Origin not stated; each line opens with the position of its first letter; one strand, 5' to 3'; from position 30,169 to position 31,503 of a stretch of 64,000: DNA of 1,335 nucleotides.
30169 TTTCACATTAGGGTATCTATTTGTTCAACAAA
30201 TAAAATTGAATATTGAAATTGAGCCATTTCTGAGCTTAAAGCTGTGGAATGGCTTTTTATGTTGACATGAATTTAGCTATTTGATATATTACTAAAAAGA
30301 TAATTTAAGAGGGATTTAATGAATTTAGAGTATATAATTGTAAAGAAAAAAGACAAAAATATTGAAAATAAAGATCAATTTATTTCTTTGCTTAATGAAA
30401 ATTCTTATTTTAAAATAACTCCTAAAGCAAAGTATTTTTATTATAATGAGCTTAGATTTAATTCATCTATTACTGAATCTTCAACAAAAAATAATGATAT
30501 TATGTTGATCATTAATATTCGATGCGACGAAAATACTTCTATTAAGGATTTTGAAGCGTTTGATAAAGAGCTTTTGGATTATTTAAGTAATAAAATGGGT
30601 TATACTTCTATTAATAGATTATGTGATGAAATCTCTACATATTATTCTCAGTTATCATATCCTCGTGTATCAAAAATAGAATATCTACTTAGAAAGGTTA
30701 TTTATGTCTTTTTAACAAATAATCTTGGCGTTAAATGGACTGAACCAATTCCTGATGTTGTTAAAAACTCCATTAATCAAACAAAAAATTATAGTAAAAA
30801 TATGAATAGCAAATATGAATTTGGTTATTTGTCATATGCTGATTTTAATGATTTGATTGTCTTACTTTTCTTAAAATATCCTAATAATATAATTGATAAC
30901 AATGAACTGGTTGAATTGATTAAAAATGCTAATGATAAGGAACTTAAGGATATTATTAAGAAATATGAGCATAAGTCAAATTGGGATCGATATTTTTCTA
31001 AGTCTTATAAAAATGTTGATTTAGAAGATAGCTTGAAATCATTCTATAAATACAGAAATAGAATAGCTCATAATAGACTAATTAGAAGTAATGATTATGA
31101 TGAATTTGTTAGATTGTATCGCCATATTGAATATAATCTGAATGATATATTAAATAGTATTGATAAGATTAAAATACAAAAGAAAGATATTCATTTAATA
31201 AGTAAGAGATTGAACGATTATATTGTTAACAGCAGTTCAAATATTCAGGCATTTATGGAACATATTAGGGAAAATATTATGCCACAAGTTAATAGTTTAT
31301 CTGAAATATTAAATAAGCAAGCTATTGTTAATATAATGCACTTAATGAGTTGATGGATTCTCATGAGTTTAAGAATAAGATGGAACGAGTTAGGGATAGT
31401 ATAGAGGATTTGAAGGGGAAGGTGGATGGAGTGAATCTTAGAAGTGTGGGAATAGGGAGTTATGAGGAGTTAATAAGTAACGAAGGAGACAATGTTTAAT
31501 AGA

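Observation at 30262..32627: AT-rich four-ORF cassette with two unrelated HEPN (R-x4-H) proteins: candidate undescribed abortive-infection or toxin module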

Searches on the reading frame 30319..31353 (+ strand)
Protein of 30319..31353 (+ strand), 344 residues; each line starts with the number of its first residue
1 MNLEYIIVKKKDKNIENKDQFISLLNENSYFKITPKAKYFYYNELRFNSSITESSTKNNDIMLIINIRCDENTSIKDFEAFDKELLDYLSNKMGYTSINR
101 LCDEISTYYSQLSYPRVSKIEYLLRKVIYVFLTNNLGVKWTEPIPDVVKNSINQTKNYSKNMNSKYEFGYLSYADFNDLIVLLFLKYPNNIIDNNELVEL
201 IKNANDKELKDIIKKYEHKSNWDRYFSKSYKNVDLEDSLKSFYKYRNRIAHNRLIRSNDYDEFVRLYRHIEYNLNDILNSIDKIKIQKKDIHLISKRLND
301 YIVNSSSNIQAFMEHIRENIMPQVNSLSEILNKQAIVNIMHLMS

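Call 3: search_protein_families(library=pfam, proteins=[window:30319-31353:+], max_evalue=1)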
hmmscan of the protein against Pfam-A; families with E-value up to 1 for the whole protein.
window:30319-31353:+ (344 aa): 4 families
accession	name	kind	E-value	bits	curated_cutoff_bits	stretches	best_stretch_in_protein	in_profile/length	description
PF18731.6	HEPN_Swt1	-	0.0013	19.5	27.5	1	199-262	61-102/115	Swt1-like HEPN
PF08479.16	POTRA_2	-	0.038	14.3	24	1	66-114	5-52/76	POTRA domain, ShlB-type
PF24611.2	Spectrin_Anc-1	-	0.043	14.5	33.2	1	256-332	9-80/115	Nuclear anchorage protein 1, spectrin-like repeat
PF10501.15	Ribosomal_L50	-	0.075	13.7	25.1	1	292-334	49-91/109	Ribosomal subunit 39S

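Call 4: search_protein_families(library=padloc, proteins=[window:30319-31353:+], max_evalue=1)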
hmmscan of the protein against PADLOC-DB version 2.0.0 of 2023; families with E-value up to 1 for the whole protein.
window:30319-31353:+ (344 aa): 0 families

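Call 5: search_protein_families(library=ncbifam, proteins=[window:30319-31353:+], max_evalue=1)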
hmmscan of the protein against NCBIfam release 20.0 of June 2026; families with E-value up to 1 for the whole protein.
window:30319-31353:+ (344 aa): 0 families

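Call 8: search_protein_families(library=phrogs, proteins=[window:30319-31353:+], max_evalue=1)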
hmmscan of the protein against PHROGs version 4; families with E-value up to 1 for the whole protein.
window:30319-31353:+ (344 aa): 2 families
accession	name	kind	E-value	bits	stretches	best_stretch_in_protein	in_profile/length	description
phrog_2129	-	unknown function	0.025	15.6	1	166-211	22-63/79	-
phrog_13882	-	unknown function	0.15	13.4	1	253-286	40-73/87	-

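Call 9: find_homologous_proteins(query=window:30319-31353:+)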
Query window:30319-31353:+ (344 aa): 2 proteins with E <= 0.001 among 4287 candidates.
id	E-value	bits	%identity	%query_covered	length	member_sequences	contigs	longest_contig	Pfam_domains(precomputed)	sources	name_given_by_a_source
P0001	4.0e-215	731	100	100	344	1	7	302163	-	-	-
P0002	3.9e-4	38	26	69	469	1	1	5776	-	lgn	-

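Call 11: find_encoding_contigs(protein=P0001, flank=8000, max_places=10)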
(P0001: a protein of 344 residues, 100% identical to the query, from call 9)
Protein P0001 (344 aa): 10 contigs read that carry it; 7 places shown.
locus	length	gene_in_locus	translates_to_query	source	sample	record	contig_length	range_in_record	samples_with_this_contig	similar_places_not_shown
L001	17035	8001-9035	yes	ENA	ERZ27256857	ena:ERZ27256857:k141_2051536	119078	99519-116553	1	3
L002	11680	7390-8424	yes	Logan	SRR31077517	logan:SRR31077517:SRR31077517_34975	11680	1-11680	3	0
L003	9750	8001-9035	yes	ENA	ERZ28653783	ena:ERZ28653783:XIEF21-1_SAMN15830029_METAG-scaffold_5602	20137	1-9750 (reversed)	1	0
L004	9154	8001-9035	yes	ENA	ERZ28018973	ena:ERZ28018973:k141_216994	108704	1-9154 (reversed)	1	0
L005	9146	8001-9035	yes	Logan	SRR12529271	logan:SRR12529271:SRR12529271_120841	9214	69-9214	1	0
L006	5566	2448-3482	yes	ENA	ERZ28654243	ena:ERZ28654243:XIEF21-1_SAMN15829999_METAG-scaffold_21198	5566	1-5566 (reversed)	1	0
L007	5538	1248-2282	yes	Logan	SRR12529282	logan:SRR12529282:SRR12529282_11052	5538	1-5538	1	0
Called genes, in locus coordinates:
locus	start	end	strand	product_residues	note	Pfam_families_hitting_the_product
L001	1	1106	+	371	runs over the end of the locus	PF13439:Glyco_transf_4, PF13579:Glyco_trans_4_4, PF00534:Glycos_transf_1, PF13692:Glyco_trans_1_4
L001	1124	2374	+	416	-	-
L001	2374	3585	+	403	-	PF13439:Glyco_transf_4 (weak), PF00534:Glycos_transf_1, PF13692:Glyco_trans_1_4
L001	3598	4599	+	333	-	PF00535:Glycos_transf_2, PF10111:Glyco_tranf_2_2, PF13641:Glyco_tranf_2_3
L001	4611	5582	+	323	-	PF04230:PS_pyruv_trans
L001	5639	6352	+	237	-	PF00132:Hexapep, PF14602:Hexapep_2 (weak)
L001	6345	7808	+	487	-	PF01943:Polysacc_synt, PF13440:Polysacc_synt_3, PF03023:MurJ, PF01554:MatE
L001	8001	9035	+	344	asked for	-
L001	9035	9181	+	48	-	-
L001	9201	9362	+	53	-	-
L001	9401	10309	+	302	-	-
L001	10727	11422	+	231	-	-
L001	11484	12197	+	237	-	-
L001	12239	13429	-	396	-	PF00990:GGDEF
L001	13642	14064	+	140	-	-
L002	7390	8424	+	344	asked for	-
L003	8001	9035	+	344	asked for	-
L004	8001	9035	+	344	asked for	-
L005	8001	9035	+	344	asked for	-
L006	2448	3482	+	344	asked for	-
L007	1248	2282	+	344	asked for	-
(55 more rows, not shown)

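Call 24: search_protein_representatives(protein=window:30319-31353:+)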
Query: 344 residues. Proteins with E-value up to 0.001 (for the whole library): 839; up to 1e-10: 425; up to 1e-30: 11. The best 150 are listed.
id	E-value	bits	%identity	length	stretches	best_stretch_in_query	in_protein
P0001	1.3e-215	731.2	100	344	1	1-344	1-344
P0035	4.0e-48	180.9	39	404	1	1-316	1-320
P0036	1.4e-33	133.1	35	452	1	1-307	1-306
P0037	5.6e-33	131.1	33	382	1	1-314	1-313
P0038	8.3e-33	130.6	36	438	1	3-293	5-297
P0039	1.3e-32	129.9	31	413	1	1-298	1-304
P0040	1.6e-32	129.6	35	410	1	17-296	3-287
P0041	1.7e-32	129.6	42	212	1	56-259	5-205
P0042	1.9e-31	126.1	33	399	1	2-287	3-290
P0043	6.7e-31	124.3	30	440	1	1-298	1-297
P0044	6.8e-31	124.3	34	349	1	1-296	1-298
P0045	2.1e-30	122.7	33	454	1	1-297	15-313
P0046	5.0e-30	121.4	32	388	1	1-332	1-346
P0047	5.9e-30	121.2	29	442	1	1-330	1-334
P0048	1.2e-29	120.2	31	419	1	1-292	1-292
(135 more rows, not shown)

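Call 28: search_protein_families(library=pfam, proteins=[P0035, P0036, P0037, P0038, P0039, P0040, P0042, P0043, P0045, P0002], max_evalue=0.1)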
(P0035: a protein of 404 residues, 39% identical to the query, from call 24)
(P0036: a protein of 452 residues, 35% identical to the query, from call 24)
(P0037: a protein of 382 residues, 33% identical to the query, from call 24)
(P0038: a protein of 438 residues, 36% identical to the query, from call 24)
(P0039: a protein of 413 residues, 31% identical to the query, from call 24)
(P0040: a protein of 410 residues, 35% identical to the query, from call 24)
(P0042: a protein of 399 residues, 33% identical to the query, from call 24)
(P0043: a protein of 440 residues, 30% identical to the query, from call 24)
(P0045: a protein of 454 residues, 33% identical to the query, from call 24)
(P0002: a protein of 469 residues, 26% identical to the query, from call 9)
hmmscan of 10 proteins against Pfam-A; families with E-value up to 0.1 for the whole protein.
P0035 (404 aa): 1 family
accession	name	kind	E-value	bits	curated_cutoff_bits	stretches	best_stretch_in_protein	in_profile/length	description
PF18731.6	HEPN_Swt1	-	0.0012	19.5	27.5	1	124-271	9-110/115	Swt1-like HEPN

P0036 (452 aa): 4 families
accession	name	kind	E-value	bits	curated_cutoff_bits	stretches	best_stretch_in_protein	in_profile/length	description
PF18731.6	HEPN_Swt1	-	5.6e-06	27.1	27.5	1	122-268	6-109/115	Swt1-like HEPN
PF18912.6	DZR_2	-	0.0011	19.2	27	1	334-399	8-55/56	Double zinc ribbon domain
PF18508.7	zf_C2H2_13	-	0.0079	16.2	26.5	1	410-439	2-31/42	Zinc finger domain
PF12773.13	DZR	-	0.013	16.1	27.3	0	377-447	1-44/45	Double zinc ribbon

P0037 (382 aa): 3 families
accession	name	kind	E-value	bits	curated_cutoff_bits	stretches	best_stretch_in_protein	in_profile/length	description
PF18731.6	HEPN_Swt1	-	5e-06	27.2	27.5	1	191-272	49-112/115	Swt1-like HEPN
PF04399.18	Glutaredoxin2_C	-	0.062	13.6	32.8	1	255-332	44-119/130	Glutaredoxin 2, C terminal domain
PF24459.1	DUF7574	-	0.072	13.5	27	0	112-164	51-103/107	Domain of unknown function (DUF7574)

P0038 (438 aa): 2 families
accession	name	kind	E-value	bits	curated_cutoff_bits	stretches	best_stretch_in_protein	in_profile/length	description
PF18731.6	HEPN_Swt1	-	0.0034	18.1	27.5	1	211-265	54-101/115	Swt1-like HEPN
PF10851.13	DUF2652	-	0.068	13.6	22.1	0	86-153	3-67/118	Protein of unknown function (DUF2652)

P0039 (413 aa): 3 families
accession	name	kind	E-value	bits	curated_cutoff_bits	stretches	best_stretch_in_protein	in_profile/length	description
PF18731.6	HEPN_Swt1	-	2.7e-05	24.8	27.5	1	127-278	10-112/115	Swt1-like HEPN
PF22326.1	MMS21_N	-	0.049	14.2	27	0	222-259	42-79/103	E3 SUMO-protein ligase MMS21, N-terminal domain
PF25656.1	DUF7945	-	0.098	13.4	27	0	285-341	57-109/123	Domain of unknown function (DUF7945)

P0040 (410 aa): 1 family
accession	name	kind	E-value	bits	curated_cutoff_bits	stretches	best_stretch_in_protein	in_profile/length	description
PF18731.6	HEPN_Swt1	-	9.2e-06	26.4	27.5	1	191-263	43-112/115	Swt1-like HEPN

P0042 (399 aa): 4 families
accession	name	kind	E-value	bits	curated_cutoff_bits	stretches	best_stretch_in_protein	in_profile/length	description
PF18731.6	HEPN_Swt1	-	3.6e-06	27.7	27.5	1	201-273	44-110/115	Swt1-like HEPN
PF14470.12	bPH_3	-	0.02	15.8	23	1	15-45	18-45/95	Bacterial PH domain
PF00273.25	Serum_albumin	-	0.03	14.5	34.4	1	245-301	13-68/176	Serum albumin family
PF14598.12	PAS_11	-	0.042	14.3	25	0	19-68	1-45/109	PAS domain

P0043 (440 aa): 1 family
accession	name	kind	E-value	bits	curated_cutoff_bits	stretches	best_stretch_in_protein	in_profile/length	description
PF18731.6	HEPN_Swt1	-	6.5e-07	30.1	27.5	1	199-270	43-111/115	Swt1-like HEPN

P0045 (454 aa): 1 family
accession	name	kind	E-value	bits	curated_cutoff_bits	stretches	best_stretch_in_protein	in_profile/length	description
PF18731.6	HEPN_Swt1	-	0.00082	20.1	27.5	1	181-286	43-110/115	Swt1-like HEPN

P0002 (469 aa): 2 families
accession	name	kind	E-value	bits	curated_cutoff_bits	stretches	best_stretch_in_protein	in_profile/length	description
PF18731.6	HEPN_Swt1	-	5.7e-05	23.8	27.5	1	166-309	2-95/115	Swt1-like HEPN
PF10602.15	RPN7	-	0.00077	19.6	29.6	1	41-101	6-66/174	26S proteasome subunit RPN7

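Call 29: search_protein_families(library=padloc, proteins=[P0035, P0036, P0037, P0038, P0039, P0040, P0042, P0043, P0045, P0002], max_evalue=0.1)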
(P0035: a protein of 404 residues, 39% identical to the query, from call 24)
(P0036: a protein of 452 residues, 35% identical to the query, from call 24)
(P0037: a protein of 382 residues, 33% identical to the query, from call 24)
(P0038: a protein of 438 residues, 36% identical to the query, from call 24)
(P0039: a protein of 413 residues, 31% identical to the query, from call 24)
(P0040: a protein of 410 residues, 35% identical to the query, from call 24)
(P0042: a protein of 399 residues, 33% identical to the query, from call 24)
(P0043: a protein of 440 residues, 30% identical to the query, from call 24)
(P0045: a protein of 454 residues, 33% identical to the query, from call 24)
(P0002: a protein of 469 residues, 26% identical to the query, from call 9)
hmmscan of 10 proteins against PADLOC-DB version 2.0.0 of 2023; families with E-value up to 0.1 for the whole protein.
P0035 (404 aa): 2 families
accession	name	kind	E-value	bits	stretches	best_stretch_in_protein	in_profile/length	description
PDLC04592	PDC-M34B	-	1.1e-10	39.6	2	112-187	59-139/192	-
PDLC01825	CARF2--CARF_HEPN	-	0.0064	13.5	1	196-280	308-381/382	-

P0036 (452 aa): 4 families
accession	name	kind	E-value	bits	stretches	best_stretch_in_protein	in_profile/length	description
PDLC04592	PDC-M34B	-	1.5e-10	39.1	2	114-190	60-140/192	-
PDLC04590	PDC-M34B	-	0.00034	18.6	1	114-161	15-62/147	-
PDLC01031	Csx1/Csm6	-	0.0082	13.6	1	137-287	217-343/357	CARF+HEPN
PDLC01974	CARF_m10--CARF_HEPN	-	0.025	11.7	1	176-270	344-429/476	-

P0037 (382 aa): 3 families
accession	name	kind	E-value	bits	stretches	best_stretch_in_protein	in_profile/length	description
PDLC04592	PDC-M34B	-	1.5e-08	32.5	1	113-170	59-116/192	-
PDLC01825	CARF2--CARF_HEPN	-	0.00032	17.8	1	208-281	314-380/382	-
PDLC04590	PDC-M34B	-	0.00037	18.5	1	115-163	16-64/147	-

P0038 (438 aa): 2 families
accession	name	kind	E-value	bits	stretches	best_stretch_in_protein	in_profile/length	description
PDLC04592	PDC-M34B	-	2.4e-07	28.6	1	116-182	61-131/192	-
PDLC04590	PDC-M34B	-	9.6e-05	20.4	1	116-168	16-69/147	-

P0039 (413 aa): 2 families
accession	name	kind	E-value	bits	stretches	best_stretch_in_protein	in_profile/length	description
PDLC04592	PDC-M34B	-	9.9e-08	29.9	1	115-190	60-137/192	-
PDLC04590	PDC-M34B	-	0.00014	19.8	1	117-159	17-59/147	-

P0040 (410 aa): 3 families
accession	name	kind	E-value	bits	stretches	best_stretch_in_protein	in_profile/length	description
PDLC04592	PDC-M34B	-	1.9e-07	29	1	99-169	60-134/192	-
PDLC01825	CARF2--CARF_HEPN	-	0.00046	17.2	1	219-272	334-380/382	-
PDLC04590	PDC-M34B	-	0.012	13.6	1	100-170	16-90/147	-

P0042 (399 aa): 3 families
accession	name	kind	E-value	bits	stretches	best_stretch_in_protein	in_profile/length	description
PDLC04592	PDC-M34B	-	1.6e-10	39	2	70-183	19-133/192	-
PDLC01032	Csx1/Csm6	-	2.5e-05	21.7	1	67-326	216-399/412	CARF+HEPN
PDLC01974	CARF_m10--CARF_HEPN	-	0.0091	13.1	1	143-270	339-425/476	-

P0043 (440 aa): 2 families
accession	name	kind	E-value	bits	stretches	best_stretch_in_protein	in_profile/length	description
PDLC04592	PDC-M34B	-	8.8e-09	33.3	2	108-174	58-128/192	-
PDLC04590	PDC-M34B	-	0.00055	17.9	1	110-160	15-65/147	-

P0045 (454 aa): 2 families
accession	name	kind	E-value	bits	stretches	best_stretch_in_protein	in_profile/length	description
PDLC04592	PDC-M34B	-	2.5e-06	25.3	1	125-198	58-135/192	-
PDLC04590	PDC-M34B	-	0.00061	17.8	1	127-180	15-68/147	-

P0002 (469 aa): 2 families
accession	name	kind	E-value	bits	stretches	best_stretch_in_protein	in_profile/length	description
PDLC04592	PDC-M34B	-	1.4e-08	32.6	1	162-242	60-144/192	-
PDLC04591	PDC-M34B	-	0.0092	13.8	1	162-208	53-100/185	-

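Call 42: find_encoding_contigs(protein=P0035, flank=6000, max_places=4)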
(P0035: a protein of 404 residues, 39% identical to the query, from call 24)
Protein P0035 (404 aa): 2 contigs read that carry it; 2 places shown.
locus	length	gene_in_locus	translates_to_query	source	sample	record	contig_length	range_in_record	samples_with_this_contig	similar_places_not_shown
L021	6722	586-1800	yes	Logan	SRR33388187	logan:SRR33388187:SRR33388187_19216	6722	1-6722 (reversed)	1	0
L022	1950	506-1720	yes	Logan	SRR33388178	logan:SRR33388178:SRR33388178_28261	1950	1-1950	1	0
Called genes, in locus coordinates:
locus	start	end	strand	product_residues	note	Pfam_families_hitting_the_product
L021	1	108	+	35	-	?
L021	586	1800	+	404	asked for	-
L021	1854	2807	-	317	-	PF00589:Phage_integrase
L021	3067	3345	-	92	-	PF12728:HTH_17 (weak)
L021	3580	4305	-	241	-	PF01076:Mob_Pre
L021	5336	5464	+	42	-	-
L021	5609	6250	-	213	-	PF13240:Zn_Ribbon_1 (faint), PF13248:Zn_ribbon_3 (weak), PF11611:DUF4352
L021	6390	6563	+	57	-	-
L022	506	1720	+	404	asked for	-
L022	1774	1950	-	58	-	?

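Call 44: find_related_loci(query=A2, collection=viral_contigs, flank=5000)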
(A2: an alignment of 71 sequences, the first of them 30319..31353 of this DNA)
Query A2 (344 aa) in viral_contigs; peptide patterns used: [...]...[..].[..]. (x = any residue, [..] = any of these).
11 stretches matched a pattern; 9 encode a relative of the query (tblastn E <= 1e-3); 9 distinct loci.
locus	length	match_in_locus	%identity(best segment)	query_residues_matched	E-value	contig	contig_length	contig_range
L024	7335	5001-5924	30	19-313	3e-22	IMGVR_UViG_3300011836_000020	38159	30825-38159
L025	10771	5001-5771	27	65-338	1e-21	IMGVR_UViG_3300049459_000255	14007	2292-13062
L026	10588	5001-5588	34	97-295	9e-21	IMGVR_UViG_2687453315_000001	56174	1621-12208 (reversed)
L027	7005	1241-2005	27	65-343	3e-19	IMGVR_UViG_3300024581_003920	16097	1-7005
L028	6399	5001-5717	29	89-316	4e-19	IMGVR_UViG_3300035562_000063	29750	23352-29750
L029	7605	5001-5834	29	1-293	1e-17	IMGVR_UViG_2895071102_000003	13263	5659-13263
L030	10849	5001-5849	24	4-291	2e-14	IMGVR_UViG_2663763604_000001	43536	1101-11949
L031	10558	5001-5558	26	101-290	3e-11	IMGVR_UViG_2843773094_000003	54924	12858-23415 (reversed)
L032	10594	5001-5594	25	101-300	4e-11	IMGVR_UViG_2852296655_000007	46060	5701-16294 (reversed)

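Call 46: predict_structure(alignment_id=A2)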
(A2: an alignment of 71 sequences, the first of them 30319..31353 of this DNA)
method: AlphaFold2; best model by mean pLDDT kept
length: 344 residues; sequences in the alignment: 71
mean_pLDDT: 90.1   pTM: 0.82
mean pLDDT of the five models: 90.1, 88.7, 88.7, 88.2, 88.1
residues with pLDDT >= 90: 249; 70-90: 71; 50-70: 24; < 50: 0
segments of 3 or more residues with pLDDT < 50: none
pLDDT, mean of each block of 10 residues (from residue 1): 97 95 95 90 96 96 97 96 96 90 98 98 97 93 89 92 79 96 90 91 96 92 91 90 98 97 98 96 91 73 58 76 76 71 58
secondary structure, 60 per line:
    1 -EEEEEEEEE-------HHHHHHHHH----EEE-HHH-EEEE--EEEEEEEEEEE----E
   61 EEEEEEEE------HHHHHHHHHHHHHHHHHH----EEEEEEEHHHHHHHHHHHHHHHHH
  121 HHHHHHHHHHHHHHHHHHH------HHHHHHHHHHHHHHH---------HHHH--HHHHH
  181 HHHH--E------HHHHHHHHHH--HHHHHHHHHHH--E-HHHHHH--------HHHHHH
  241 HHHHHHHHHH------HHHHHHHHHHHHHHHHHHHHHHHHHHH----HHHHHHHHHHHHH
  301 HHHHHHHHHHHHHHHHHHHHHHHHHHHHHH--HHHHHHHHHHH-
elements in order: E2-10 H18-26 E31-33 E39-42 E45-55 E60-68 H75-92 E97-103 H104-139 H146-160 H170-173 H176-184 H194-203 H206-216 H221-226 H235-250 H257-283 H288-330 H333-343
